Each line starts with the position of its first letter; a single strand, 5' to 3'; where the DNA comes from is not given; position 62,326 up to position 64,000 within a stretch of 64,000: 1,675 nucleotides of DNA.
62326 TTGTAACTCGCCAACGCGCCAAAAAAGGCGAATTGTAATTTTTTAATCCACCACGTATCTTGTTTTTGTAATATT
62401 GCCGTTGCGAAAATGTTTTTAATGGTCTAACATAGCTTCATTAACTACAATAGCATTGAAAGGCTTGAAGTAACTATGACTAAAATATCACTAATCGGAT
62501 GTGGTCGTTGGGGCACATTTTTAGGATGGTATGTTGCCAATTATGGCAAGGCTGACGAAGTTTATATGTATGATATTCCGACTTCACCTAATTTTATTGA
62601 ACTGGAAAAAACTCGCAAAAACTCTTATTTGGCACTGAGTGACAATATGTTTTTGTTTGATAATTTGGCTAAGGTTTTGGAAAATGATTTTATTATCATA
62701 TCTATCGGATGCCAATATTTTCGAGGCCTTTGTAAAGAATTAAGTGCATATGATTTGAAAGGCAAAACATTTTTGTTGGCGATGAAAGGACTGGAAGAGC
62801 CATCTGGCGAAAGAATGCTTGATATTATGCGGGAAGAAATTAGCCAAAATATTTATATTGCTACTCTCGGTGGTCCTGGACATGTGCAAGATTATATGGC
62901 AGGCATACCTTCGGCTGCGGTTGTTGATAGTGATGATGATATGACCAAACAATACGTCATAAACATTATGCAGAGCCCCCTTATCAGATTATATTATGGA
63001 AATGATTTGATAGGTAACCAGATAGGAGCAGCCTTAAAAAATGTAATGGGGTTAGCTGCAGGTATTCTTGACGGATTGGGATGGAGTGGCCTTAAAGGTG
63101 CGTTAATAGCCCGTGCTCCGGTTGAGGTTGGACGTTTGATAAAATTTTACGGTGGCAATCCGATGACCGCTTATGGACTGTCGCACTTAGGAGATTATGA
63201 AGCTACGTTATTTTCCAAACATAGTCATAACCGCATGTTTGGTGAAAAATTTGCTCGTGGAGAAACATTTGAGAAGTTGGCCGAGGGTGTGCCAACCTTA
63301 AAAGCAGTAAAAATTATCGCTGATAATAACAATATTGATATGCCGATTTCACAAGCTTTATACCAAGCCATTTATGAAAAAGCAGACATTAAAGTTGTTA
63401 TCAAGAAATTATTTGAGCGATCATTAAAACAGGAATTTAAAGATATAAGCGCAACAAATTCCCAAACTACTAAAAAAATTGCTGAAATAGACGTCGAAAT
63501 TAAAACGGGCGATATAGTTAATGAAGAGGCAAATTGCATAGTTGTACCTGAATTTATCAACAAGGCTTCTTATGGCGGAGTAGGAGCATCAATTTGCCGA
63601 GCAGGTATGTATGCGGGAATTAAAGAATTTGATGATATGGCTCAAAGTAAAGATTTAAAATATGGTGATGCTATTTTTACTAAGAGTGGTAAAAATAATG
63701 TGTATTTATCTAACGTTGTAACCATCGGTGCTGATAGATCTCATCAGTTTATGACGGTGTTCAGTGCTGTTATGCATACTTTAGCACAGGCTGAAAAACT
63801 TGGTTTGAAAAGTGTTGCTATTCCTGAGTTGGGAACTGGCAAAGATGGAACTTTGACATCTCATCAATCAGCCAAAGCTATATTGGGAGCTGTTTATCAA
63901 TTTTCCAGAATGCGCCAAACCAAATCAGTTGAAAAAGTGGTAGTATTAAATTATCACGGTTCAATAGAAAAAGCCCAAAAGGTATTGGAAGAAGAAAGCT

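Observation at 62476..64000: GpsA with an in-frame C-terminal macro-like domain extension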

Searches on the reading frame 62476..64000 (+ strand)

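Call 4: search_protein_families(library=pfam, proteins=[window:62476-64000:+], max_evalue=1)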
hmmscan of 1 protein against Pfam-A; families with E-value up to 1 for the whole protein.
window:62476-64000:+ (508 aa): 5 families
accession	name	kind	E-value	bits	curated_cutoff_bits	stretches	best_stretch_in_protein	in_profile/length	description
PF07479.19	NAD_Gly3P_dh_C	-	2.4e-34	119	25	1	177-309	1-141/142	NAD-dependent glycerol-3-phosphate dehydrogenase C-terminus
PF01210.29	NAD_Gly3P_dh_N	-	7.2e-18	65.5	23.1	1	3-155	1-155/158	NAD-dependent glycerol-3-phosphate dehydrogenase N-terminus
PF20618.3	GPD_NAD_C_bact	-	1e-08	36.1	27.6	1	238-294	3-65/66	Bacterial GPD, NAD-dependent C-terminal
PF01661.27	Macro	-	2.9e-06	27.7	22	1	367-458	12-108/118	Macro domain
PF03807.23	F420_oxidored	-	0.025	15.6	21.6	1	3-99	1-88/94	NADP oxidoreductase coenzyme F420-dependent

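Call 5: search_protein_families(library=ncbifam, proteins=[window:62476-64000:+], max_evalue=1)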
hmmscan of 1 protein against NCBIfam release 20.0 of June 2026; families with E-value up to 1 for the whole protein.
window:62476-64000:+ (508 aa): 23 families
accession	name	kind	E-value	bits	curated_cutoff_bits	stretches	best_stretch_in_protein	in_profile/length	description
NF000942.0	PRK00094.1-4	subfamily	2e-65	221.2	257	1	1-320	2-332/334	NAD(P)H-dependent glycerol-3-phosphate dehydrogenase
NF000941.0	PRK00094.1-3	equivalog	4.9e-60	203.5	423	1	1-322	1-334/336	NAD(P)H-dependent glycerol-3-phosphate dehydrogenase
NF000940.0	PRK00094.1-2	subfamily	6.5e-54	183.6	202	1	3-321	2-329/330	NAD(P)H-dependent glycerol-3-phosphate dehydrogenase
NF011211.0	PRK14618.1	equivalog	2e-43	148.9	489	1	3-320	6-328/328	NAD(P)H-dependent glycerol-3-phosphate dehydrogenase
NF000946.0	PRK00094.2-4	equivalog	2.6e-42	145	455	1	3-327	6-339/342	NAD(P)H-dependent glycerol-3-phosphate dehydrogenase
NF000939.0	PRK00094.1-1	equivalog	2.9e-42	144.9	473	1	2-322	6-337/339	NAD(P)H-dependent glycerol-3-phosphate dehydrogenase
NF011212.0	PRK14619.1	equivalog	1.3e-41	142.8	377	1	64-321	42-308/309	NAD(P)H-dependent glycerol-3-phosphate dehydrogenase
NF000944.0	PRK00094.2-2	equivalog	2.9e-37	128.4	603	1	3-318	22-345/371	NAD(P)H-dependent glycerol-3-phosphate dehydrogenase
NF011213.0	PRK14620.1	equivalog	2.4e-36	125.6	478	1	3-312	2-324/326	NAD(P)H-dependent glycerol-3-phosphate dehydrogenase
NF000943.0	PRK00094.2-1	equivalog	3.1e-36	125.5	400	1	3-314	2-294/296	NAD(P)H-dependent glycerol-3-phosphate dehydrogenase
NF009098.0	PRK12439.1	equivalog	2.9e-35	122.2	436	1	2-316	8-331/341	NAD(P)H-dependent glycerol-3-phosphate dehydrogenase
TIGR03376.1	glycerol3P_DH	equivalog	3.7e-21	75.6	285.5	1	4-309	2-339/342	glycerol-3-phosphate dehydrogenase (NAD(+))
NF000947.0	PRK00094.2-5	equivalog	5.8e-20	72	251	1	2-305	5-320/323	NAD(P)H-dependent glycerol-3-phosphate dehydrogenase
NF000945.0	PRK00094.2-3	equivalog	1.3e-17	64.5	491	1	3-267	2-283/352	NAD(P)H-dependent glycerol-3-phosphate dehydrogenase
NF001666.0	PRK00431.2-2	equivalog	8.4e-11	42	246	1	339-493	2-150/164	ADP-ribose-binding protein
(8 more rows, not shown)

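Call 6: search_solved_structures(query=window:62476-64000:+, max_evalue=1, show_alignments=2)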
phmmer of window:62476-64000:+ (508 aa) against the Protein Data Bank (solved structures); distinct sequences matched with E-value up to 1: 41.
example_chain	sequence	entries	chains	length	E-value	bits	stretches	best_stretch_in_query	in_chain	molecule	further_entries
1z82_A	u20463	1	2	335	1.1e-40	143.2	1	6-321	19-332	glycerol-3-phosphate dehydrogenase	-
3k96_A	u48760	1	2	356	3.2e-28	102.1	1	4-320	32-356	Glycerol-3-phosphate dehydrogenase [NAD(P)+]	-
1evy_A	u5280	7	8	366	1e-19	74.1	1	3-320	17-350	GLYCEROL-3-PHOSPHATE DEHYDROGENASE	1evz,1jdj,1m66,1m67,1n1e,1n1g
1txg_A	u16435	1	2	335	4.4e-13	52.2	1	4-310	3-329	glycerol-3-phosphate dehydrogenase [NAD(P)+]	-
2pla_A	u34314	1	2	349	5.3e-11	45.3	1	3-306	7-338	Glycerol-3-phosphate dehydrogenase 1-like protein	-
6e8y_A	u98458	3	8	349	5.4e-10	42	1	3-270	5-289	Glycerol-3-phosphate dehydrogenase [NAD(+)], cytoplasmic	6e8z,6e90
1wpq_A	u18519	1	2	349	5.5e-10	41.9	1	3-270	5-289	Glycerol-3-phosphate dehydrogenase [NAD+], cytoplasmic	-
1x0v_A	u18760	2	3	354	5.7e-10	41.9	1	3-270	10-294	Glycerol-3-phosphate dehydrogenase [NAD+], cytoplasmic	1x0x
6pyp_A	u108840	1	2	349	1e-09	41.1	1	3-270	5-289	Glycerol-3-phosphate dehydrogenase [NAD(+)], cytoplasmic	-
4fgw_A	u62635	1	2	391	1.7e-07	33.7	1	3-224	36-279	Glycerol-3-phosphate dehydrogenase [NAD(+)] 1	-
3vfq_A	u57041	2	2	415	2.9e-06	29.7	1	384-500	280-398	Poly [ADP-ribose] polymerase 14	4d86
4abk_A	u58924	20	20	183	1.4e-05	27.5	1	332-492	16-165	POLY [ADP-RIBOSE] POLYMERASE 14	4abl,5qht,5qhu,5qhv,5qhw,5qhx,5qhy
7d2c_A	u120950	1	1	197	1.5e-05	27.4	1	332-492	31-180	Protein mono-ADP-ribosyltransferase PARP14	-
2dx6_A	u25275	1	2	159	3.6e-05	26.1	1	342-459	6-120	Hypothetical protein TTHA0132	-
1yj8_A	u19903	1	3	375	5.8e-05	25.4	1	3-212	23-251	glycerol-3-phosphate dehydrogenase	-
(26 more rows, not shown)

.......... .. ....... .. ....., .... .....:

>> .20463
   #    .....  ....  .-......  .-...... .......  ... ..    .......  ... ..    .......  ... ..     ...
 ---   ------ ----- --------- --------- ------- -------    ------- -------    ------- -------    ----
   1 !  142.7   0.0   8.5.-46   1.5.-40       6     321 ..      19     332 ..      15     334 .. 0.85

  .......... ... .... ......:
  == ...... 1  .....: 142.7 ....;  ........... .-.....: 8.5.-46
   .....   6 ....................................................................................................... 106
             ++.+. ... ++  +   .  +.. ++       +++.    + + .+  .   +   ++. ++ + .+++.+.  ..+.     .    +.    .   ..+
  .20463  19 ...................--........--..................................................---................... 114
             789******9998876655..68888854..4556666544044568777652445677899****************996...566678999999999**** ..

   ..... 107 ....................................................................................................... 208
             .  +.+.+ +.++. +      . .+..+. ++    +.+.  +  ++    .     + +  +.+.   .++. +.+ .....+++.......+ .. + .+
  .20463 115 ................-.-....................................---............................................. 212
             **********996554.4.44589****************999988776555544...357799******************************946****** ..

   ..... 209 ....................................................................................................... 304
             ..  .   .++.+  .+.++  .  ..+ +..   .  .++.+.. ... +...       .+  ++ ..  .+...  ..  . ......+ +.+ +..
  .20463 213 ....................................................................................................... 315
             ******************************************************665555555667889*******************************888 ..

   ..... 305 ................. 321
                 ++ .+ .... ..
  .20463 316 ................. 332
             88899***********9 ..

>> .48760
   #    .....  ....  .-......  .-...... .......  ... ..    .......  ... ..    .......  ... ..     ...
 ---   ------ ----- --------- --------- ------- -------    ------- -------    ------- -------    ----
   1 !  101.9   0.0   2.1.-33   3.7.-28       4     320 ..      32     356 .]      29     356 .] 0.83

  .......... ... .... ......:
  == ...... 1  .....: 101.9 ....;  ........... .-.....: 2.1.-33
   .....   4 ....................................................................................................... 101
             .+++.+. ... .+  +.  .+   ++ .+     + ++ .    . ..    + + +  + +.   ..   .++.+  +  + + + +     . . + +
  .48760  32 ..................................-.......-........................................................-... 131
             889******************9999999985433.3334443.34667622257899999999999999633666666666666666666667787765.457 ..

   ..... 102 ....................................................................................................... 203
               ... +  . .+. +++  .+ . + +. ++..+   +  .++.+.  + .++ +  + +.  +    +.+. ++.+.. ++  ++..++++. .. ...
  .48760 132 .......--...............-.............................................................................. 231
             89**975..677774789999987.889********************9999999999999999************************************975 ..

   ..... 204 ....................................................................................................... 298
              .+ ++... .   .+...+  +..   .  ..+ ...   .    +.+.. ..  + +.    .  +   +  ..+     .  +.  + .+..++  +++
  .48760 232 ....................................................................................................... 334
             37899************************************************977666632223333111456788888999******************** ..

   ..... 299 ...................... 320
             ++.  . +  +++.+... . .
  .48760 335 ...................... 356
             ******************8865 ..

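Call 10: find_homologous_proteins(query=window:62476-64000:+, max_evalue=0.00001)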
Query window:62476-64000:+ (508 aa): 3288 proteins with E <= 0.00001 among 8000 candidates; the best 120 are listed.
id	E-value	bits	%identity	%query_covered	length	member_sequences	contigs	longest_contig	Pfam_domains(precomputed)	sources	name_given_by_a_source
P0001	0.0e+0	1049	91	100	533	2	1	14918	PF20618.4,PF07479.20,PF01210.30,PF01661.28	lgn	-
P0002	3.7e-191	654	89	63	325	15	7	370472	PF20618.4,PF07479.20,PF01210.30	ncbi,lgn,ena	-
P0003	5.3e-188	644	88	63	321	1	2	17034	PF20618.4,PF07479.20,PF01210.30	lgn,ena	-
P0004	6.2e-188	644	87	63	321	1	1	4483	PF20618.4,PF07479.20,PF01210.30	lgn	-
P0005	7.4e-188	643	87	63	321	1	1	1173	PF20618.4,PF07479.20,PF01210.30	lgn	-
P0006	2.1e-187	642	87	63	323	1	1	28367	PF20618.4,PF07479.20,PF01210.30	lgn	-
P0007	2.0e-186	639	87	63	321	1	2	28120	PF20618.4,PF07479.20,PF01210.30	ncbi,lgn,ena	-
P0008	2.2e-182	625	84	63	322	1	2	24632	PF20618.4,PF07479.20,PF01210.30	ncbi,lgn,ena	-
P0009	3.3e-182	625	85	64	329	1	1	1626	PF20618.4,PF07479.20,PF01210.30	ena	-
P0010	1.3e-179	616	82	64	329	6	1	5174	PF20618.4,PF07479.20,PF01210.30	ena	-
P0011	2.7e-179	615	84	64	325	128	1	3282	PF20618.4,PF07479.20,PF01210.30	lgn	-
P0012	5.7e-179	614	83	64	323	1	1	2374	PF20618.4,PF07479.20,PF01210.30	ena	-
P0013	7.3e-179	614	84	63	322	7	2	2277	PF20618.4,PF07479.20,PF01210.30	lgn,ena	-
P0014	1.9e-178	612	84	63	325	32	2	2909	PF20618.4,PF07479.20,PF01210.30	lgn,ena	-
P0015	8.9e-178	610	84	63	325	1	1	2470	PF20618.4,PF07479.20,PF01210.30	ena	-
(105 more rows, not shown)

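Call 11: find_encoding_contigs(protein=P0001, flank=8000, max_places=4)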
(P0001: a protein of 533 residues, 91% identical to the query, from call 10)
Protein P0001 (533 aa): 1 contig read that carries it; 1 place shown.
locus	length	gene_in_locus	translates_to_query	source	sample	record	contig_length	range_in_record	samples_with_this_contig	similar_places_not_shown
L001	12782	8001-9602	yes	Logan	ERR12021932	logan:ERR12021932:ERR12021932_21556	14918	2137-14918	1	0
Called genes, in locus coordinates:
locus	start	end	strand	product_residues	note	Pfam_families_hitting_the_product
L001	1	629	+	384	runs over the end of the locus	PF02684:LpxB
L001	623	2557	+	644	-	PF13567:DUF4131, PF03772:Competence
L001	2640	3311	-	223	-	PF00246:Peptidase_M14, PF24827:AstE_AspA_cat (weak)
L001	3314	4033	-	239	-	PF00583:Acetyltransf_1 (weak)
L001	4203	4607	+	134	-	PF02657:SufE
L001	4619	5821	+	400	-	PF08442:ATP-grasp_2, PF13549:ATP-grasp_5, PF24948:Citrate_synth_N (weak), PF00549:Ligase_CoA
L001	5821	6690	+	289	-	PF02629:CoA_binding, PF13607:Succ_CoA_lig, PF00549:Ligase_CoA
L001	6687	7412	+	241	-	PF18912:DZR_2, PF00156:Pribosyltran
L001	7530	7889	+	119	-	-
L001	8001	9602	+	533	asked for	PF01210:NAD_Gly3P_dh_N, PF07479:NAD_Gly3P_dh_C, PF20618:GPD_NAD_C_bact, PF01661:Macro (weak)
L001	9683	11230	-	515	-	-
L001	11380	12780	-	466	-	?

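Call 12: find_encoding_contigs(protein=P0002, flank=8000, max_places=4)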
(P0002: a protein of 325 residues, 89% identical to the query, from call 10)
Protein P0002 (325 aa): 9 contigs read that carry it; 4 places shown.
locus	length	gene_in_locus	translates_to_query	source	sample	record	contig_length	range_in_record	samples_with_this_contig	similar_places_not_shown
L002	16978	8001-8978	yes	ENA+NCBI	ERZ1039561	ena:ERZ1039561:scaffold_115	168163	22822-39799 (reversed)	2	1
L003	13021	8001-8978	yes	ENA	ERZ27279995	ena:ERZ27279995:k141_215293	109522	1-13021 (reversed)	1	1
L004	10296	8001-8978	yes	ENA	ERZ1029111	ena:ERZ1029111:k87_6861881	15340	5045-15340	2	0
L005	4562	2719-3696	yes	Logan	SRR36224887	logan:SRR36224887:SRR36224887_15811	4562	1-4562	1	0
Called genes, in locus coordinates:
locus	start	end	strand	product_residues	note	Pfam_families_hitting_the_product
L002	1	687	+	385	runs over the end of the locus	PF02684:LpxB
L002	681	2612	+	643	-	PF13567:DUF4131, PF03772:Competence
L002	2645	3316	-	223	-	PF10994:DUF2817 (faint), PF00246:Peptidase_M14, PF24827:AstE_AspA_cat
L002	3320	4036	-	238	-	PF00583:Acetyltransf_1 (weak)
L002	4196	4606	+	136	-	PF02657:SufE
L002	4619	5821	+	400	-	PF08442:ATP-grasp_2, PF13549:ATP-grasp_5 (faint), PF24948:Citrate_synth_N (weak), PF00549:Ligase_CoA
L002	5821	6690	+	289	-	PF02629:CoA_binding, PF13607:Succ_CoA_lig, PF00549:Ligase_CoA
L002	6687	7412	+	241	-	PF18912:DZR_2, PF00156:Pribosyltran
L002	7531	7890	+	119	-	-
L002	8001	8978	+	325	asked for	PF01210:NAD_Gly3P_dh_N, PF07479:NAD_Gly3P_dh_C, PF20618:GPD_NAD_C_bact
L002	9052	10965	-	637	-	PF00012:HSP70, PF06723:MreB_Mbl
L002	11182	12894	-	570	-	PF00669:Flagellin_N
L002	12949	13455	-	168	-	-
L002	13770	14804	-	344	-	PF00154:RecA_N, PF08423:Rad51, PF06745:ATPase, PF01637:ATPase_2 (weak), PF27531:MT3502_N (weak), PF21096:RecA_C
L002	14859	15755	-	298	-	PF03631:Virul_fac_BrkB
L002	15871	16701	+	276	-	PF00106:adh_short, PF13561:adh_short_C2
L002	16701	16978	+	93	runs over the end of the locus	PF02686:GatC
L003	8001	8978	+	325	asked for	PF01210:NAD_Gly3P_dh_N, PF07479:NAD_Gly3P_dh_C, PF20618:GPD_NAD_C_bact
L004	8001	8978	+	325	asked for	PF01210:NAD_Gly3P_dh_N, PF07479:NAD_Gly3P_dh_C, PF20618:GPD_NAD_C_bact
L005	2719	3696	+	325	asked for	PF01210:NAD_Gly3P_dh_N, PF07479:NAD_Gly3P_dh_C, PF20618:GPD_NAD_C_bact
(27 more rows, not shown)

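Call 21: search_protein_families(library=pfam, proteins=[L001:9683-11230:-, L001:8964-9599:+], max_evalue=1)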
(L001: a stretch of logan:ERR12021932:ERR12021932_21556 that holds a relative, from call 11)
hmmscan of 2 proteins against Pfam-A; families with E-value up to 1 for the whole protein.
L001:9683-11230:- (515 aa): 0 families

L001:8964-9599:+ (212 aa): 1 family
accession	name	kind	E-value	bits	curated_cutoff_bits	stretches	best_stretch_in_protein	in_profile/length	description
PF01661.27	Macro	-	1.6e-06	28.5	22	1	46-137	12-108/118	Macro domain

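Call 22: search_protein_families(library=padloc, proteins=[L001:9683-11230:-, L001:8964-9599:+, P0001], max_evalue=1)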
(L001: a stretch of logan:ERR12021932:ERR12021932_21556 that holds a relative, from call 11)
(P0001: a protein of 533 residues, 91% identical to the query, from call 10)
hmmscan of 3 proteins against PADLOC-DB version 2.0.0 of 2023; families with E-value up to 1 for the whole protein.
L001:9683-11230:- (515 aa): 1 family
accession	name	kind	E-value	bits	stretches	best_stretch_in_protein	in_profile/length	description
PDLC00648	ZorA3|ZorA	-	0.22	8.2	1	255-501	292-504/692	MotA/ExbB/TolQ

L001:8964-9599:+ (212 aa): 1 family
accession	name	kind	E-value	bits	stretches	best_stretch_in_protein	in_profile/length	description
PDLC02990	DarG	-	2.7e-05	21.8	1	19-141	2-122/329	-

P0001 (533 aa): 1 family
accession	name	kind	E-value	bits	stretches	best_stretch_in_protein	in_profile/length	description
PDLC02990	DarG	-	0.00018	19.1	1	340-461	2-121/329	-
